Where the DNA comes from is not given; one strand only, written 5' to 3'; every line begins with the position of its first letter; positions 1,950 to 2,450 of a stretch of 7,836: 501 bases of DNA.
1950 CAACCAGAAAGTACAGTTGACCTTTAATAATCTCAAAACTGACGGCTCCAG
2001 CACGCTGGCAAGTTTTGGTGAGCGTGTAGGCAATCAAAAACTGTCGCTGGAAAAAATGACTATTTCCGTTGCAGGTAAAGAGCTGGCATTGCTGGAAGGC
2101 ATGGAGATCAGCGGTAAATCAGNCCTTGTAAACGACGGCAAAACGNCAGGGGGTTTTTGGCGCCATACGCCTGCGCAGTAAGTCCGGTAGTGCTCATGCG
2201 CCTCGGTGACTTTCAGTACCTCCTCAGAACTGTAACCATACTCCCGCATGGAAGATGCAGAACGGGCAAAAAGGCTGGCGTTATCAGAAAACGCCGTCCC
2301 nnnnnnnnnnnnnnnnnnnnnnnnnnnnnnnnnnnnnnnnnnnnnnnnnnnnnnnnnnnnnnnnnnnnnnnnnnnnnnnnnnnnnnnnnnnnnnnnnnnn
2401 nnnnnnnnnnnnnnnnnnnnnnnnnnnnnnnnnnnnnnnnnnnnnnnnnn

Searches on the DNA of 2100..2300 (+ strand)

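Call 35: search_dna_similar(query=window:2100-2300:+, collection=ecoli_genomes, mode=distant, max_rows=8)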
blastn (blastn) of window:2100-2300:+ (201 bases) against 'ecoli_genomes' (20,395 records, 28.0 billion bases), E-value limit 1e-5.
Records with a match: 5374; places in all: 9199; records where one place covers at least 80% of the query: 0.
Genomes with a match: 5367 of 5426; with a place that covers at least 80% of the query: 0. Places per genome that has any: lowest 1, median 1, highest 9. On chromosomes: 9192 places; on plasmids: 7.
Best place of each record, by identity: >=99% 574; 95-99% 294; 90-95% 285; 80-90% 3124; 60-80% 1097.
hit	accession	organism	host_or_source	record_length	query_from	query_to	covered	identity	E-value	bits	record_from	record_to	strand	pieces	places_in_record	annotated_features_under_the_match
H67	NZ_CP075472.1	Escherichia coli strain NT1F25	pig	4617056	100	201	51%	100.0%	8e-44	185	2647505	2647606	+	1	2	phage tail tape measure protein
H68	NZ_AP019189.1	Escherichia coli strain M217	Homo sapiens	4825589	100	201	51%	99.0%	3e-42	180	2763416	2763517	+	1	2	phage tail tape measure protein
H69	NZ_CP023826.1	Escherichia coli strain 4/4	Homo sapiens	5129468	100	201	51%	99.0%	3e-42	180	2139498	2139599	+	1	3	phage tail tape measure protein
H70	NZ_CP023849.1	Escherichia coli strain 4/0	Homo sapiens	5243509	100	201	51%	99.0%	3e-42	180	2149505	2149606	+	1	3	phage tail tape measure protein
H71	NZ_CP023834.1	Escherichia coli strain 4/2-1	Homo sapiens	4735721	100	201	51%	99.0%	3e-42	180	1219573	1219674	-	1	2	phage tail tape measure protein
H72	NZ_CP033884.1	Escherichia coli strain 50579417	Homo sapiens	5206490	100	201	51%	99.0%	3e-42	180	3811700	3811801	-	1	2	phage tail tape measure protein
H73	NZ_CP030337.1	Escherichia coli strain AR_451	missing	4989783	100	201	51%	99.0%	3e-42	180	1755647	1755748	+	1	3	phage tail tape measure protein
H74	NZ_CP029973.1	Escherichia coli strain 51008369SK1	Dog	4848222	100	201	51%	99.0%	3e-42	180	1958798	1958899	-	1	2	phage tail tape measure protein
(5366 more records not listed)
